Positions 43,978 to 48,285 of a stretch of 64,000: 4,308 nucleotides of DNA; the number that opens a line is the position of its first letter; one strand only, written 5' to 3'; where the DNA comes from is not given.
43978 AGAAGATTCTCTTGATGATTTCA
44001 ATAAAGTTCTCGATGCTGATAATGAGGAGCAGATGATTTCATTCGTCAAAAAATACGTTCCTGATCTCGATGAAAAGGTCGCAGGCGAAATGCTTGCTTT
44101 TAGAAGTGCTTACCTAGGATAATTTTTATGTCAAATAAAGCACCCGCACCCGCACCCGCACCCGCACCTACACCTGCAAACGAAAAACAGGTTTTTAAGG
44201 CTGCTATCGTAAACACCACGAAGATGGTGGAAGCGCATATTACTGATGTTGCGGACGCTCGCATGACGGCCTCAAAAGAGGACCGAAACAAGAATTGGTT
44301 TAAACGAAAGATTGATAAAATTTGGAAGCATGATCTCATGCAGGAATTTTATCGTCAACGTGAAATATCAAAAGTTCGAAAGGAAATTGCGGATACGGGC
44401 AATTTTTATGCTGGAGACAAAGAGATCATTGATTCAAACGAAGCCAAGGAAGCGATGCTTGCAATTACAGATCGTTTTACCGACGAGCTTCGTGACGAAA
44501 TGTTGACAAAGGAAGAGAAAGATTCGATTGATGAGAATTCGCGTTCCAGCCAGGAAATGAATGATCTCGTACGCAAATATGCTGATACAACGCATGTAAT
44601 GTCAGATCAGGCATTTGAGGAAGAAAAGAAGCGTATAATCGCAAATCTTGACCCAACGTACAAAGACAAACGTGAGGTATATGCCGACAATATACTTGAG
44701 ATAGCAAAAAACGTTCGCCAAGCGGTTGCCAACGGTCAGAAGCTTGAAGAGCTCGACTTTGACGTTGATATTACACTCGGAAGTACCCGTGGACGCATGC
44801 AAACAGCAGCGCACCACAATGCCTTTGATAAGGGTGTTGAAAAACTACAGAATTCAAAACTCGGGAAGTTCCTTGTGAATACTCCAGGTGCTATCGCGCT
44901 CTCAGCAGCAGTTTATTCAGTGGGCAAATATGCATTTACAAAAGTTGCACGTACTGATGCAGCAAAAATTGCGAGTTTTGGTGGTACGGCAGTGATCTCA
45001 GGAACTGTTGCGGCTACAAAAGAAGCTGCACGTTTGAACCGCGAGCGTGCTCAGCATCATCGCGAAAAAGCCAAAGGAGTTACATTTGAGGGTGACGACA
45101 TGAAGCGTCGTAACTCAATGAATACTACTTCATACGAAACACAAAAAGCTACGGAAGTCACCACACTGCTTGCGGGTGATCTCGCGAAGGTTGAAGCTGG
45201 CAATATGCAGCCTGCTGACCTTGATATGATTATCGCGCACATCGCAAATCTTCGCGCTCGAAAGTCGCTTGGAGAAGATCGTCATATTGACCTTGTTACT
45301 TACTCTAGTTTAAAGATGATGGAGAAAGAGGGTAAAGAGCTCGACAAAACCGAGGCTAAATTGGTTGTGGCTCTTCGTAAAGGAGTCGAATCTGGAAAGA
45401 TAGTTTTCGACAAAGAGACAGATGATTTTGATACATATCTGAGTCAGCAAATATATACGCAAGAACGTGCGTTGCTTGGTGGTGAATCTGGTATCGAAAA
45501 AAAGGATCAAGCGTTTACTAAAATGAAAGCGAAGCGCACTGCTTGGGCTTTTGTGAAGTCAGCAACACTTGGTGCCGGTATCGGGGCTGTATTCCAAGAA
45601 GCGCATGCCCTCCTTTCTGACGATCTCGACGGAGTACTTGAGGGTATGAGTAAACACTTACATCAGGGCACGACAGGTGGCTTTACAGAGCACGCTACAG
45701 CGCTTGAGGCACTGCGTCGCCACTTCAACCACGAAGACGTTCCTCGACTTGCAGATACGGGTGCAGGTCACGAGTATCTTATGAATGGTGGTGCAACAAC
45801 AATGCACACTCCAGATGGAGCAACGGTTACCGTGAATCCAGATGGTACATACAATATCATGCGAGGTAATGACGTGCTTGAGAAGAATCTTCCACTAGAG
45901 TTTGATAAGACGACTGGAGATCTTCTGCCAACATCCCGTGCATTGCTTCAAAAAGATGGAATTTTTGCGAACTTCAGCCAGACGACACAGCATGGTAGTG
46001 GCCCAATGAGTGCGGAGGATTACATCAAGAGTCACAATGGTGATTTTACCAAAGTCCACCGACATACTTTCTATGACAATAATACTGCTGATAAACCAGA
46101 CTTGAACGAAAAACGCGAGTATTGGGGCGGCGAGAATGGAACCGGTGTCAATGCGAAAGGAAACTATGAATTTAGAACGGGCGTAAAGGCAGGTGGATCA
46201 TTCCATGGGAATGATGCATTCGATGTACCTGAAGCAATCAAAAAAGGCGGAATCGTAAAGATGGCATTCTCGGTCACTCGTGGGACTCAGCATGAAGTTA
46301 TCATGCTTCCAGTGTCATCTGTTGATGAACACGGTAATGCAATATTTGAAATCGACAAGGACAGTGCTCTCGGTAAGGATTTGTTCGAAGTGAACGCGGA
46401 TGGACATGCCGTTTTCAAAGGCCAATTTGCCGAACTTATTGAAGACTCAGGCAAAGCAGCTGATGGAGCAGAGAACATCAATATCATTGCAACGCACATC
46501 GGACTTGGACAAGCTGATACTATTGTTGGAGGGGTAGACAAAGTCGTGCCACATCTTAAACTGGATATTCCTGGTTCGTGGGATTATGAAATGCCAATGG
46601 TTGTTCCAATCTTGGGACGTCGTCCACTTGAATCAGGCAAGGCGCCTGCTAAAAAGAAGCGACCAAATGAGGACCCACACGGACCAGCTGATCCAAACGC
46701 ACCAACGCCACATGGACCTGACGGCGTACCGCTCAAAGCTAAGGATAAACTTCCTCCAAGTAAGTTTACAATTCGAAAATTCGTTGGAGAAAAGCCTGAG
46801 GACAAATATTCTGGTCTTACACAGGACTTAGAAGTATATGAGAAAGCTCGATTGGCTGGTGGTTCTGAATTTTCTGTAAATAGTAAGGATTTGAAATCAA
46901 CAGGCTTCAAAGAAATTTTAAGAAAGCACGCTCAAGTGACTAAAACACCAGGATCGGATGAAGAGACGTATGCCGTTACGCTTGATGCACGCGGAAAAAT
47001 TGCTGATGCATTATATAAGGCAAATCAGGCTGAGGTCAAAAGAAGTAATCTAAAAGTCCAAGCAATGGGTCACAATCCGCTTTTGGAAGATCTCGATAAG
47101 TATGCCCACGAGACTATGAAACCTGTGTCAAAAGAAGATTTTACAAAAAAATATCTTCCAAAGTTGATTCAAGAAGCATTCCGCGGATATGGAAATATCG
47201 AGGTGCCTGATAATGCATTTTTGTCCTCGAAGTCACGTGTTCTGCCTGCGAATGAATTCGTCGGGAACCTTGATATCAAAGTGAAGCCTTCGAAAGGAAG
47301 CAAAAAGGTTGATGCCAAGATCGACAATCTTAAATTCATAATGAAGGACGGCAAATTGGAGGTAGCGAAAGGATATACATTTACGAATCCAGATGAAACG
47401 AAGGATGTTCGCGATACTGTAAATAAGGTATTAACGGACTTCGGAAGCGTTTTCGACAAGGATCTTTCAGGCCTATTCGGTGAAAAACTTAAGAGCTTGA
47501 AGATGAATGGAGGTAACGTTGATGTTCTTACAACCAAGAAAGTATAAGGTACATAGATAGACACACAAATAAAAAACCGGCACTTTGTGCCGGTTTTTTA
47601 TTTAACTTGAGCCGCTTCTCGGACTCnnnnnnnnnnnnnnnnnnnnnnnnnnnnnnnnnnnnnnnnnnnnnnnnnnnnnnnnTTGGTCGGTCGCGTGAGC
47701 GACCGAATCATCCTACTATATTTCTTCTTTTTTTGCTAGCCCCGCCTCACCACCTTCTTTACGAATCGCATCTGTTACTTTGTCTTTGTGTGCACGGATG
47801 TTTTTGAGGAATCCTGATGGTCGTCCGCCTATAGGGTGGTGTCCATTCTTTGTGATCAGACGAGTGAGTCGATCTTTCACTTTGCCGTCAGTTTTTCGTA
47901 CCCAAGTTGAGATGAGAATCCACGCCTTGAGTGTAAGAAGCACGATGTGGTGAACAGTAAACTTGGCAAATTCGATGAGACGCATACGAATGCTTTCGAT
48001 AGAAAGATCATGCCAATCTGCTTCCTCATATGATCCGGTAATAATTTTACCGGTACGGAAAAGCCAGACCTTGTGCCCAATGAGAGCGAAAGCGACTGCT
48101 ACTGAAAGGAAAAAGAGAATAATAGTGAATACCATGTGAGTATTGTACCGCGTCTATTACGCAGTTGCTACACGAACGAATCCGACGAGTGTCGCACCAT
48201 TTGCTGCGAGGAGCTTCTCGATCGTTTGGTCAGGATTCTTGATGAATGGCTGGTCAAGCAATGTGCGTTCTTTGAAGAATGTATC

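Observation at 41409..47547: Envelope-related island next to tRNA-Thr: DUF378, processive GT2 synthase, membrane CxxC thioredoxin-like protein, and a 1139-aa orphan membrane protein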

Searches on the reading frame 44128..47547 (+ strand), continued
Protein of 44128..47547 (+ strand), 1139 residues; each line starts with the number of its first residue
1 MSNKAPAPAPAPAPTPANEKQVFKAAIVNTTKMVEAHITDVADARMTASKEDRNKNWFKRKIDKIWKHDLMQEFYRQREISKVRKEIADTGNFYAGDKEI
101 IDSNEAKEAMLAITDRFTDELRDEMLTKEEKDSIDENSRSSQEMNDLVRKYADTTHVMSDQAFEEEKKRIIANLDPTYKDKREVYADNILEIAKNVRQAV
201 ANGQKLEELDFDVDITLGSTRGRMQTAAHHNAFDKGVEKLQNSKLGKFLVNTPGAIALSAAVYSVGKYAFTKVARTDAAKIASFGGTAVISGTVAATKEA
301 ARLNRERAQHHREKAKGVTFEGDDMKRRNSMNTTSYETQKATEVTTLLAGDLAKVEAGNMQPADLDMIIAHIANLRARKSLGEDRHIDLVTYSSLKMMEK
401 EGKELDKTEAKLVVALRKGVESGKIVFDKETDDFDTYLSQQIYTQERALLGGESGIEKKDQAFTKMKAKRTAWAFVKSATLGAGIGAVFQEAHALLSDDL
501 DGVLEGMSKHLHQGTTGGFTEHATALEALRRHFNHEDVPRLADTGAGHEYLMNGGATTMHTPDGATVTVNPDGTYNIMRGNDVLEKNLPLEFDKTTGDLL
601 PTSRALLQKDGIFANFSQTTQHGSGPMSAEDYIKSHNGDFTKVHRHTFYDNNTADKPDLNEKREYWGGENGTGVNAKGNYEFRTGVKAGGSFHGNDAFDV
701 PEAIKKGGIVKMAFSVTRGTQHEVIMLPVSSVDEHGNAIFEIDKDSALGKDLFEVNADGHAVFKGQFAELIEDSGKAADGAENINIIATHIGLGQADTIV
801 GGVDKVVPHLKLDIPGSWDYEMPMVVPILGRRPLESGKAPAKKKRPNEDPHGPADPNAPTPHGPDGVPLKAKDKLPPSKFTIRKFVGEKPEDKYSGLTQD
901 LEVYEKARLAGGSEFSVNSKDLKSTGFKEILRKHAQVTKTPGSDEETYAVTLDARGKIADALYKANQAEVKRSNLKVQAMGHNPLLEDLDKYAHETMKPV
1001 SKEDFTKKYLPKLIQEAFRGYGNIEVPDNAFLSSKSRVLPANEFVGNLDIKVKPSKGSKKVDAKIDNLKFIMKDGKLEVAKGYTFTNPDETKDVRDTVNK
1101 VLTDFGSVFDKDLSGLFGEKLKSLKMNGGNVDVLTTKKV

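Call 37: fold_search(model_id=the predicted structure, library=pdb)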
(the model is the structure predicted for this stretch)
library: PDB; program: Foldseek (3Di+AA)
matches with E <= 10: 239; with E <= 0.001: 0
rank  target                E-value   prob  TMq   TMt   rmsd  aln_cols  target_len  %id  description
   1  7zc2                  8.5e-02  0.09  0.08  0.14  24.9       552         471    8  Dipeptide and tripeptide Permease C (DtpC) (released 2022-07-06)
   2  7n6g_3W               1.3e-01  0.06  0.05  0.12  41.5       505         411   10  C1 of central pair (released 2022-05-18)
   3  6ei3                  1.3e-01  0.06  0.06  0.11  25.9       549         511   11  Crystal structure of auto inhibited POT family peptide transporter (released 2017-11-22)
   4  6lu0_A                3.0e-01  0.02  0.05  0.05  45.1       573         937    9  Crystal structure of Cas12i2 ternary complex with 12 nt spacer (released 2020-10-28)
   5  4bwe_B                3.2e-01  0.03  0.06  0.10  30.7       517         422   10  Crystal structure of C-terminally truncated glypican-1 after controlled dehydration to 86 percent relative humidity (released 2013-12-18)
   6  4kik_A                4.3e-01  0.04  0.05  0.07  33.2       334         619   12  Human IkB kinase beta (released 2013-06-26)
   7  4fjq                  4.8e-01  0.04  0.06  0.11  30.8       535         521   11  Crystal Structure of an alpha-Bisabolol synthase (released 2013-03-13)
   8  4ywt_D                5.0e-01  0.03  0.05  0.10  30.1       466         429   12  Crystal structure of full-length glypican-1 core protein after controlled crystal dehydration to 87% relative humidity (released 2015-07-29)
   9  7pua_F5               6.2e-01  0.03  0.06  0.09  31.0       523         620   11  Middle assembly intermediate of the Trypanosoma brucei mitoribosomal small subunit (released 2022-03-02)
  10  5h3d_B                6.2e-01  0.02  0.04  0.09  26.6       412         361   11  Helical structure of membrane tubules decorated by ACAP1 (BARPH doamin) protein by cryo-electron microscopy and MD sim (released 2019-01-16)
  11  6wty_J                6.5e-01  0.04  0.04  0.13  27.5       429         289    8  Plasmodium vivax reticulocyte binding protein 2b (PvRBP2b) bound to human monoclonal antibody 253245 (released 2021-01-27)
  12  7u1e_A                7.5e-01  0.09  0.05  0.13  10.6       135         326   11  CryoEM structure of the pancreatic ATP-sensitive potassium channel bound to ATP with Kir6.2-CTD in the down conformati (released 2022-08-31)
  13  8qkd                  7.5e-01  0.06  0.06  0.16  26.1       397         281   11  X-ray crystal structure of a de novo designed single-chain parallel coiled-coil alpha-helical barrel with 5 inner helice (released 2024-07-03)
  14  8x6x_A                9.7e-01  0.02  0.06  0.11  24.9       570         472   10  Structure of the multidrug efflux pump EfpA from M. tuberculosis complexed with lipids (released 2024-11-27)
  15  1n26_A                1.1e+00  0.38  0.07  0.21   6.4       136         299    7  Crystal Structure of the extra-cellular domains of Human Interleukin-6 Receptor alpha chain (released 2002-12-18)
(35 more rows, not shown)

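Call 55: find_related_loci(query=A1, collection=metagenome_contigs, flank=6000)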
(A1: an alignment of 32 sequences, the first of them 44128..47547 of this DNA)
Query A1 (1139 aa) in metagenome_contigs; peptide patterns used: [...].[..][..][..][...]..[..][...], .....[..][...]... (x = any residue, [..] = any of these).
515 stretches matched a pattern; 137 encode a relative of the query (tblastn E <= 1e-3); the best 80 are kept; 80 distinct loci.
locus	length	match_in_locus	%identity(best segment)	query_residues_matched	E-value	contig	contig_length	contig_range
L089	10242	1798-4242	45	18-838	0e+0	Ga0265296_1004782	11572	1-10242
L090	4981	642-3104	42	20-846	0e+0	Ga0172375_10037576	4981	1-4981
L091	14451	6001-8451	43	20-837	0e+0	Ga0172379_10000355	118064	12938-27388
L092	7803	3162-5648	43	19-838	0e+0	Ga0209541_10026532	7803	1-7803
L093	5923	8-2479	40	19-860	1e-175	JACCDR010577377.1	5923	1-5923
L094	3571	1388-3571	42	19-752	6e-164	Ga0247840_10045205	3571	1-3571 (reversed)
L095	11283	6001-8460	39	13-842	2e-148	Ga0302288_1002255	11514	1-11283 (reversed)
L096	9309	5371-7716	37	19-815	4e-140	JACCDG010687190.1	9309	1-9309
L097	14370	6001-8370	36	26-834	6e-129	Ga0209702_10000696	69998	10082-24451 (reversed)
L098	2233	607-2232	44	10-559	1e-137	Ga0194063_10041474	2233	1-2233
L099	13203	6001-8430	35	25-838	2e-122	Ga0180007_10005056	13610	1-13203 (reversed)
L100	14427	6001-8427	34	24-833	3e-118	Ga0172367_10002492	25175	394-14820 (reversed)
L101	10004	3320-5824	33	15-859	8e-111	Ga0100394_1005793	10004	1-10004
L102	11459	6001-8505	33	15-859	9e-111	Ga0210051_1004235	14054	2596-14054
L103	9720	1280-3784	33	15-859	8e-111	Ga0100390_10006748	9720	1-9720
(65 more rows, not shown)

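Call 63: search_protein_representatives(alignment_id=A3)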
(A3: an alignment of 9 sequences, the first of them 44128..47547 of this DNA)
Query: 9 sequences, 1052 profile positions. Proteins with E-value up to 0.001 (for the whole library): 1203; up to 1e-10: 1060; up to 1e-30: 749. The best 150 are listed.
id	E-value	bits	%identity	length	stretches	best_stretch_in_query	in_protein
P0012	0.0e+00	1701.8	-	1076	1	5-1051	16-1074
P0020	0.0e+00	1610.3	-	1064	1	1-1051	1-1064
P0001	0.0e+00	1352.4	-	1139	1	5-1046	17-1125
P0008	0.0e+00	1241.8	-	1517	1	4-988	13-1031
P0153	0.0e+00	1219.6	-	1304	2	3-981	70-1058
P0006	0.0e+00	1196.9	-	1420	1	5-950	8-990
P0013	0.0e+00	1193.4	-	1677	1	5-1007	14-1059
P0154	0.0e+00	1163.9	-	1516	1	5-966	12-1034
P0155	0.0e+00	1158.5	-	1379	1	4-1050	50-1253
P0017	0.0e+00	1127.4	-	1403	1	5-1001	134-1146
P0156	0.0e+00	1126.0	-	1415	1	6-988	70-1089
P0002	0.0e+00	1101.8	-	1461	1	4-1051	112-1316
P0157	0.0e+00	1096.2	-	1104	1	6-1027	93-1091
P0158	0.0e+00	1079.7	-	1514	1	5-896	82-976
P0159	0.0e+00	1069.5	-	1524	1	3-893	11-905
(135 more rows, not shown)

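Call 75: search_protein_families(library=pfam, proteins=[L002:7349-7972:+], max_evalue=0.01)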
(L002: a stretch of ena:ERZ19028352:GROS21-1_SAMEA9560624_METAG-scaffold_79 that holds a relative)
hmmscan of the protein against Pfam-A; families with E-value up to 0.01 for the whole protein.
L002:7349-7972:+ (208 aa): 0 families

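Call 86: search_solved_structures(query=A1, max_evalue=1, show_alignments=2)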
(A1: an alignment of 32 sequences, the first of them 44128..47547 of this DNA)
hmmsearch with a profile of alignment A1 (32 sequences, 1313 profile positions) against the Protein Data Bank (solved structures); distinct sequences matched with E-value up to 1: 0.

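Call 92: search_protein_families(library=phrogs, proteins=[window:44128-47547:+], max_evalue=0.01)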
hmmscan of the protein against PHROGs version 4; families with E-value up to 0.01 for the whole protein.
window:44128-47547:+ (1139 aa): 0 families

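Call 93: search_protein_families(library=padloc, proteins=[window:44128-47547:+], max_evalue=0.01)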
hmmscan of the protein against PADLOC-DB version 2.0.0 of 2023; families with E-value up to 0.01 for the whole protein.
window:44128-47547:+ (1139 aa): 0 families

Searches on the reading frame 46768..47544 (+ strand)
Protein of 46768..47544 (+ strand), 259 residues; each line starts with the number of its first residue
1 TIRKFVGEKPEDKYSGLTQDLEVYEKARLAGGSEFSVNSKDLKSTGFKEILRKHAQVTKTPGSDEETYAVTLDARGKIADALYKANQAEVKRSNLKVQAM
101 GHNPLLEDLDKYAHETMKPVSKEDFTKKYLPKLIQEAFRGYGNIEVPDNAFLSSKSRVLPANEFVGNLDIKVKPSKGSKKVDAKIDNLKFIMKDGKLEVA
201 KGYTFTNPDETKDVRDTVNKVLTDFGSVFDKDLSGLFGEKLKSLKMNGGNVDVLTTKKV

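Call 73: find_homologous_proteins(query=window:46768-47544:+)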
Query window:46768-47544:+: 689 candidates shared short words with the query, none scored E <= 0.001.

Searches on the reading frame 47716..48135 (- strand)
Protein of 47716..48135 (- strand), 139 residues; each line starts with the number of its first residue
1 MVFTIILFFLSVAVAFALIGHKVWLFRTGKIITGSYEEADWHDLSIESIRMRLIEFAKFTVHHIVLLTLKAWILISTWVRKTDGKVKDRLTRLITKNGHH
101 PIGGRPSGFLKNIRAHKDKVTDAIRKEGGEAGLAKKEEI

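Call 3: search_protein_families(library=pfam, proteins=[window:47716-48135:-], max_evalue=0.1)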
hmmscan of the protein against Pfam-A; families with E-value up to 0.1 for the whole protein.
window:47716-48135:- (139 aa): 0 families

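Call 4: search_protein_families(library=ncbifam, proteins=[window:47716-48135:-], max_evalue=0.1)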
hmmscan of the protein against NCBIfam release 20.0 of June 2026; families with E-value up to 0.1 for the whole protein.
window:47716-48135:- (139 aa): 0 families

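Call 92: search_protein_families(library=phrogs, proteins=[window:47716-48135:-], max_evalue=0.01)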
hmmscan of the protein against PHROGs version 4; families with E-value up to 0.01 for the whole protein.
window:47716-48135:- (139 aa): 0 families
